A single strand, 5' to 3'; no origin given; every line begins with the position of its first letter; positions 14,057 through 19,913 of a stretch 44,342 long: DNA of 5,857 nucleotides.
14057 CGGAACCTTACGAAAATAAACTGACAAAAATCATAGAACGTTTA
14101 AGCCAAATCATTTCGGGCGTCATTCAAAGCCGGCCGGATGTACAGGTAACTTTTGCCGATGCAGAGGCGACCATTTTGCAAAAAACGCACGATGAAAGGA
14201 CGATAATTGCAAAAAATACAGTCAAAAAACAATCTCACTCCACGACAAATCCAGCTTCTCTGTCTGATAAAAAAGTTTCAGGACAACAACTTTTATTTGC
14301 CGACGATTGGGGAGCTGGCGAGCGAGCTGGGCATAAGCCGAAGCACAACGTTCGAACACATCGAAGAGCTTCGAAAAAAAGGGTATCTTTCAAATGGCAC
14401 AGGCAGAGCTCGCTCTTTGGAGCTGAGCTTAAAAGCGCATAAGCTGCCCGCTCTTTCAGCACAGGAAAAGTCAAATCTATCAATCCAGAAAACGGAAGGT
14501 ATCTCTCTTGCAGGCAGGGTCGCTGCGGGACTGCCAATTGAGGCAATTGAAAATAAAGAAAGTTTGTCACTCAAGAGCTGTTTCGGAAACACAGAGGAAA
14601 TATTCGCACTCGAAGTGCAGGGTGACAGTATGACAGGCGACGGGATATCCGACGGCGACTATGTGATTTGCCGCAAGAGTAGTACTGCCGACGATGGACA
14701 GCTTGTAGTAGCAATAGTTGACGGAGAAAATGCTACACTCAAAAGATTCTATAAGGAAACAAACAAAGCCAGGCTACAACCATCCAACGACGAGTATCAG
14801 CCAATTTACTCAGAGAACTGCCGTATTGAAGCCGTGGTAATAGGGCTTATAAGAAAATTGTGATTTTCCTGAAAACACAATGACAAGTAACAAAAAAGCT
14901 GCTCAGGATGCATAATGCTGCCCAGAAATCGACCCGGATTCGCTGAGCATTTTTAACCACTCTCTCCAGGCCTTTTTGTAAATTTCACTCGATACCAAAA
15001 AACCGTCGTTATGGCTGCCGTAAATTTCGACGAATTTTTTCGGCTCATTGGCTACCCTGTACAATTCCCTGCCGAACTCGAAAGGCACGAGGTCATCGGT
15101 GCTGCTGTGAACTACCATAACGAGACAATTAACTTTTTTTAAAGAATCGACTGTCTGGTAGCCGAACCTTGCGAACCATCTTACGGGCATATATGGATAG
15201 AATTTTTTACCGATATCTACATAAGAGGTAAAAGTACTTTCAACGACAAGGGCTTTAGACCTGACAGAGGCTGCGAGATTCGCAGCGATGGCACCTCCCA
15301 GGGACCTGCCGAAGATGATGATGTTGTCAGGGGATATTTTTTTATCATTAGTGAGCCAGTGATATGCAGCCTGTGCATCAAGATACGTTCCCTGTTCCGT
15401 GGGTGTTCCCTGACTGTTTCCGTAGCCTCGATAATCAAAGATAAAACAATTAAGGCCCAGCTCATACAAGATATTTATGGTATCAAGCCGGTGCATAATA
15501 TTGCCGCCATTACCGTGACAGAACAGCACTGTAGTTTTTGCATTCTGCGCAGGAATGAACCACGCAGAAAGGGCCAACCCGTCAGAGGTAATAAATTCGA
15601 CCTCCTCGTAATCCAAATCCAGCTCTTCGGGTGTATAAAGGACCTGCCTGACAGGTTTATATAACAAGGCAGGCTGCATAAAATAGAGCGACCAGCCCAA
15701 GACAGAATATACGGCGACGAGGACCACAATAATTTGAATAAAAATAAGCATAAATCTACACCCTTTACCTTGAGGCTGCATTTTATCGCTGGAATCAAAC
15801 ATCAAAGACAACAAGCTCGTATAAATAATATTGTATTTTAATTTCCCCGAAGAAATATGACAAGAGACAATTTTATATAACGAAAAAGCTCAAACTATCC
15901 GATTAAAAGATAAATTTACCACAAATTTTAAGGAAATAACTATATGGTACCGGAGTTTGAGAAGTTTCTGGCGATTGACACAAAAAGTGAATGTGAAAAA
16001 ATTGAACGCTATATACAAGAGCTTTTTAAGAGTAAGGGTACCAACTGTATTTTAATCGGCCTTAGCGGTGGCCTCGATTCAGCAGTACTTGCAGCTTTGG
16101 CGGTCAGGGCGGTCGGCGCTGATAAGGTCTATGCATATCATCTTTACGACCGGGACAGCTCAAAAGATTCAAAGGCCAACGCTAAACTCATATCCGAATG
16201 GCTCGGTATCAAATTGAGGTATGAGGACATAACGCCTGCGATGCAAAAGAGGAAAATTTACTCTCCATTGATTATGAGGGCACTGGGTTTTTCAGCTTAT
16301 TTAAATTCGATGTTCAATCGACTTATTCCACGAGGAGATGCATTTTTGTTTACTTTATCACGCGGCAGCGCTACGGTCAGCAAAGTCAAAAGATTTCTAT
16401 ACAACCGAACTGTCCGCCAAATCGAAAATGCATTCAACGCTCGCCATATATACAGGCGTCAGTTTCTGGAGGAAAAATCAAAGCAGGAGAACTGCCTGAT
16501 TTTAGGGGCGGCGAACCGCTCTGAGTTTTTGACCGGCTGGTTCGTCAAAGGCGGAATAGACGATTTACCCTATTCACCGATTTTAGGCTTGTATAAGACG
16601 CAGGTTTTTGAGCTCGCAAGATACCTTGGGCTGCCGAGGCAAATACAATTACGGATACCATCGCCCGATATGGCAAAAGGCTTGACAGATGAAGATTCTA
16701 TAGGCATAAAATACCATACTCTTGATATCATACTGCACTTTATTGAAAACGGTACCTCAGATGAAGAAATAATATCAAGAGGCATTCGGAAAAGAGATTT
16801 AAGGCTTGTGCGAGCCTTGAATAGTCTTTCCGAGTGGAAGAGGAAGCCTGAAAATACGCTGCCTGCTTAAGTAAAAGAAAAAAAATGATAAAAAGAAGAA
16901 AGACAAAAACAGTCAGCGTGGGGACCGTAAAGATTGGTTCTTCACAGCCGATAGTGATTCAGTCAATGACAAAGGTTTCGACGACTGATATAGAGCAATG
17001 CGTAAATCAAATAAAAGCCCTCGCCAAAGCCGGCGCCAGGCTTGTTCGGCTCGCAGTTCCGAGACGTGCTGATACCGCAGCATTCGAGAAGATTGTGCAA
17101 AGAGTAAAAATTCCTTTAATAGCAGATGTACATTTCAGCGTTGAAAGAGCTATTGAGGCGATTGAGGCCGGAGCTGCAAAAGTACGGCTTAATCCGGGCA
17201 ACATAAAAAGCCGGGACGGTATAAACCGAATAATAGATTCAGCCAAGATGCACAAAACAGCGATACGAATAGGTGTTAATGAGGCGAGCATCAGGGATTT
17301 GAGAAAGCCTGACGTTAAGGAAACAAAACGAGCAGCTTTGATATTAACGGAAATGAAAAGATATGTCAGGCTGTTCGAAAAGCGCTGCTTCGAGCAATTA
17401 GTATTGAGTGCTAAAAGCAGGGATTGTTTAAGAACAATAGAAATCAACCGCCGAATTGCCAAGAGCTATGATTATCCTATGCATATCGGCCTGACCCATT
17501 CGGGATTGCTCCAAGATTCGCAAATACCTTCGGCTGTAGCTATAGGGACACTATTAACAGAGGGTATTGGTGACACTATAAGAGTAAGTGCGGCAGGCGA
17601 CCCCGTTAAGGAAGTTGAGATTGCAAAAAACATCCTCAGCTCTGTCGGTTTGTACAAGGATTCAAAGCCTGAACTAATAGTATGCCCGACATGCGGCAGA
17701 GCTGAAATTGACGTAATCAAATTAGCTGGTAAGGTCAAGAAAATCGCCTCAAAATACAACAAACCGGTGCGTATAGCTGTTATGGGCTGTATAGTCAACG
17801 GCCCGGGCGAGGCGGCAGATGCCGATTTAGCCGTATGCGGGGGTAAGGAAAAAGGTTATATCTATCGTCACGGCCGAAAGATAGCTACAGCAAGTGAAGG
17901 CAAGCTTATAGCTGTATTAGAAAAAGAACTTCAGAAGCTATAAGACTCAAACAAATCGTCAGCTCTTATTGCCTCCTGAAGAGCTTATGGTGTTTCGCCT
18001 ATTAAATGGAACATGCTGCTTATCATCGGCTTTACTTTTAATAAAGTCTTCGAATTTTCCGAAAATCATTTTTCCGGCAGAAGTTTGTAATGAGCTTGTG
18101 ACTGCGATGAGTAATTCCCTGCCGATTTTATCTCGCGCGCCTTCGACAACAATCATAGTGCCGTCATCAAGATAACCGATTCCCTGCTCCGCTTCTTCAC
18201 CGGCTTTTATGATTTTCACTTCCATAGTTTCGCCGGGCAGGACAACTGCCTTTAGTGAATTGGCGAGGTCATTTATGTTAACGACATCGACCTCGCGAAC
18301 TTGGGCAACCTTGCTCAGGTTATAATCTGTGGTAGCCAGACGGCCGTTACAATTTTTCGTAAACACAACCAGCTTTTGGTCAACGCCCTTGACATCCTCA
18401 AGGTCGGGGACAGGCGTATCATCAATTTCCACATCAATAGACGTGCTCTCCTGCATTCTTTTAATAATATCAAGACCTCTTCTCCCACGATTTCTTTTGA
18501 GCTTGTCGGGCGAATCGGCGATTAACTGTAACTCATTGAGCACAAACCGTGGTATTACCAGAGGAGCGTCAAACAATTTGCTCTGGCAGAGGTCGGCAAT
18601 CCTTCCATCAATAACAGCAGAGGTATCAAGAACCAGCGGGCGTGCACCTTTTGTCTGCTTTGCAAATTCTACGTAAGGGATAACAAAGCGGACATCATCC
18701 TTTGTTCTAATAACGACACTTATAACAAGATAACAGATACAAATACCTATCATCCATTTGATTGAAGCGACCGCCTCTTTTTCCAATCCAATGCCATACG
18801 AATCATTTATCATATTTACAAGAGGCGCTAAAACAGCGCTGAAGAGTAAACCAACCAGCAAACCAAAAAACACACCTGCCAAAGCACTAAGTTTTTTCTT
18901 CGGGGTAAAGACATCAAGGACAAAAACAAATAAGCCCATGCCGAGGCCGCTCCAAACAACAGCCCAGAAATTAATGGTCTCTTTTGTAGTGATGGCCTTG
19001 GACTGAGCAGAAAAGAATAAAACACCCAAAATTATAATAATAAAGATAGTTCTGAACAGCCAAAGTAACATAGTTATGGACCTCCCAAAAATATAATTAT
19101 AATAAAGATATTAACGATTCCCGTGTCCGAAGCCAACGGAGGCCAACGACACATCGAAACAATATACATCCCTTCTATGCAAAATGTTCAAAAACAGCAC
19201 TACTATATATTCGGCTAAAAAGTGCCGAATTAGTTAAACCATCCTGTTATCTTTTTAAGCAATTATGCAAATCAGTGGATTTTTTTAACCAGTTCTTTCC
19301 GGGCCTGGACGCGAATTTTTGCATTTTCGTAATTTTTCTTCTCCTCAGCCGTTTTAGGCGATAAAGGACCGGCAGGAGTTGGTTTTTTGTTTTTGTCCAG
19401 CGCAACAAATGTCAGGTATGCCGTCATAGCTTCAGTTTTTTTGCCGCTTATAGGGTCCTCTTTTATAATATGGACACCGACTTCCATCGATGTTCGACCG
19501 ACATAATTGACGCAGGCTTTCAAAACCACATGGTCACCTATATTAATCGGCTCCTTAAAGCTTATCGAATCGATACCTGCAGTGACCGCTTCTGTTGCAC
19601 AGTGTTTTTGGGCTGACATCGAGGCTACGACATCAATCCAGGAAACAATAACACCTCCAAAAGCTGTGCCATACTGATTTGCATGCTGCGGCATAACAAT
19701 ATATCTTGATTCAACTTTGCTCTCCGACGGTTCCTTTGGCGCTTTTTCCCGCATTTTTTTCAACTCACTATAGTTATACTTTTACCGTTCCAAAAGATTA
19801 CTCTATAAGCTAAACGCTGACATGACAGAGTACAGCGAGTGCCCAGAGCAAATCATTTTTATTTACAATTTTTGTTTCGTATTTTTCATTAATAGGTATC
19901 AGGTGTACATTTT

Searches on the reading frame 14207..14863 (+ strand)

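Call 3: search_protein_families(library=pfam, proteins=[window:14207-14863:+], max_evalue=0.1)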
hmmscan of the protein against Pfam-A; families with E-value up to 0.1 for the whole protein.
window:14207-14863:+ (218 aa): 22 families
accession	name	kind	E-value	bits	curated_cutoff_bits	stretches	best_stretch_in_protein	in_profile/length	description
PF00717.28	Peptidase_S24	-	2.8e-29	101.6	23.3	1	102-212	3-116/116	Peptidase S24-like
PF01726.22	LexA_DNA_bind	-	8.9e-11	41.9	23.7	1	8-69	2-64/65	LexA DNA binding domain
PF13730.12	HTH_36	-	3.2e-08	33.7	25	1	9-61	2-55/55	Helix-turn-helix domain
PF12802.13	MarR_2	-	7e-06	26.6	27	1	9-61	2-50/61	MarR family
PF13412.12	HTH_24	-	7.7e-06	25.8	21.9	1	33-61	19-47/48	Winged helix-turn-helix DNA-binding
PF21984.2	DnaD_N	-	1.6e-05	25.5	27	1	9-63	13-67/101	DnaD N-terminal domain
PF01047.28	MarR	-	7.3e-05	23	24.6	1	10-61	1-47/59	MarR family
PF01022.26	HTH_5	-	0.0002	21.6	22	1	33-62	17-46/47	Bacterial regulatory protein, arsR family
PF09339.16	HTH_IclR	-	0.00022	21.4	22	1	33-62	20-49/52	IclR helix-turn-helix domain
PF08279.18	HTH_11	-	0.00031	21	25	1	33-60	17-44/55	HTH domain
PF13545.12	HTH_Crp_2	-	0.00085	19.7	27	1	31-67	21-57/70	Crp-like helix-turn-helix domain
PF04967.18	HTH_10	-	0.0019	18.4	23.1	1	33-57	25-49/53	HTH DNA binding domain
PF01325.25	Fe_dep_repress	-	0.0032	18.1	26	1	33-62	24-53/60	Iron dependent repressor, N-terminal DNA binding domain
PF00392.27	GntR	-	0.0048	17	27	1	30-63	23-56/64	Bacterial regulatory proteins, gntR family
PF13022.12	HTH_Tnp_1_2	-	0.0078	16.7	27.9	1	7-51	4-46/122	Helix-turn-helix of insertion element transposase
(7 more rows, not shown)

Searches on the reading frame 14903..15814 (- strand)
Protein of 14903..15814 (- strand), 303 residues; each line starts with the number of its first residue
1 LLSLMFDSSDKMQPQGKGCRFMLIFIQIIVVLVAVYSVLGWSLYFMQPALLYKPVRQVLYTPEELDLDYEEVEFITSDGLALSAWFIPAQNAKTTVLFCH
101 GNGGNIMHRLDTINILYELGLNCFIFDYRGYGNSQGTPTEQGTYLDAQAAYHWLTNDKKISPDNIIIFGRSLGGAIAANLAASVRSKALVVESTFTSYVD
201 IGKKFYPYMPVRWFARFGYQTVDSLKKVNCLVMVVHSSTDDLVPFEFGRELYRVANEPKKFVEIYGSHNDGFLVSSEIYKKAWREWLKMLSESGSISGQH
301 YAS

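Call 62: search_protein_families(library=pfam, proteins=[window:14903-15814:-], max_evalue=0.00001)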
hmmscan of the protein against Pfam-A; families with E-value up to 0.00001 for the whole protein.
window:14903-15814:- (303 aa): 5 families
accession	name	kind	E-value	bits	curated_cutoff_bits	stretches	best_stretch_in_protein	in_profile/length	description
PF12146.15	Hydrolase_4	-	6.1e-14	52.3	27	1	91-196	2-111/239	Serine aminopeptidase, S33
PF00561.26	Abhydrolase_1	-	3.6e-12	46.9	25.8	1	95-193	2-101/245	alpha/beta hydrolase fold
PF12697.13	Abhydrolase_6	-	8.7e-09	36.8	26.3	1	96-211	1-105/217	Alpha/beta hydrolase family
PF00326.27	Peptidase_S9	-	9e-07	29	22.6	1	115-254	9-169/213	Prolyl oligopeptidase family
PF07859.19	Abhydrolase_3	-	4.7e-06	27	25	1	143-188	48-96/210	alpha/beta hydrolase fold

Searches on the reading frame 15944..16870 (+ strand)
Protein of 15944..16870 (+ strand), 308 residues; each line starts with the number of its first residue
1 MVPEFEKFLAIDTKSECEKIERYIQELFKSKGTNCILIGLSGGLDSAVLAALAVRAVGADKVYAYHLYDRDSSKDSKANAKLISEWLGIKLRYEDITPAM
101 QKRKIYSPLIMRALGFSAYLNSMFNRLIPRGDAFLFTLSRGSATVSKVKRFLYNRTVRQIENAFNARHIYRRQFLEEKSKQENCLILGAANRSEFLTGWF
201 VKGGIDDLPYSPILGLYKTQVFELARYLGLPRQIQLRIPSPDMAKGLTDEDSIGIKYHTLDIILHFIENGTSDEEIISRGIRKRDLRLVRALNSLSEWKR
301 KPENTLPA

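Call 62: search_protein_families(library=pfam, proteins=[window:15944-16870:+], max_evalue=0.00001)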
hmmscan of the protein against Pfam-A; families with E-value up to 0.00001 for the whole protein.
window:15944-16870:+ (308 aa): 1 family
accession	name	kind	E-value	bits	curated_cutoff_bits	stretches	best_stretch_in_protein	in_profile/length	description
PF02540.23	NAD_synthase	-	5.4e-43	147.3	21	2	165-302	103-241/242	NAD synthase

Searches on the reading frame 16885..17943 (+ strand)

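Call 62: search_protein_families(library=pfam, proteins=[window:16885-17943:+], max_evalue=0.00001)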
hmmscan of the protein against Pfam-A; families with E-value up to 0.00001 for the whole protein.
window:16885-17943:+ (352 aa): 1 family
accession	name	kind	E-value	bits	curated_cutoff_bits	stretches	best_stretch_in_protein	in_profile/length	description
PF04551.19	GcpE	-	3.7e-116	388.3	32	1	7-350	1-342/343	GcpE protein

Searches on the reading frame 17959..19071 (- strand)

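Call 62: search_protein_families(library=pfam, proteins=[window:17959-19071:-], max_evalue=0.00001)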
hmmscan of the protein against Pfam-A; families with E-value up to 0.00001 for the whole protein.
window:17959-19071:- (370 aa): 1 family
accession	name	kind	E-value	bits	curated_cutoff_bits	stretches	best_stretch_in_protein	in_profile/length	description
PF01938.26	TRAM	-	1.8e-06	28.2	21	1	278-329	3-53/61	TRAM domain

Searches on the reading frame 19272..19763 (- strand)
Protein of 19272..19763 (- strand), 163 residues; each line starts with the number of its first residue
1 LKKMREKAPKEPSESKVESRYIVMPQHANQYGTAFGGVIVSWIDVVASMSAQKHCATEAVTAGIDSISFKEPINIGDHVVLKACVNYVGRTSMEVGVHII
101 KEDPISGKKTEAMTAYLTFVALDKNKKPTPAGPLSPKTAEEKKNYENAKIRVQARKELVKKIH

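Call 62: search_protein_families(library=pfam, proteins=[window:19272-19763:-], max_evalue=0.00001)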
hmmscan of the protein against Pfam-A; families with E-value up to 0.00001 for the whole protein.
window:19272-19763:- (163 aa): 1 family
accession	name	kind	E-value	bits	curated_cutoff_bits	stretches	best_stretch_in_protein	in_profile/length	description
PF03061.28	4HBT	-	1.7e-18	67.2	20.6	1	31-104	1-75/79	Thioesterase superfamily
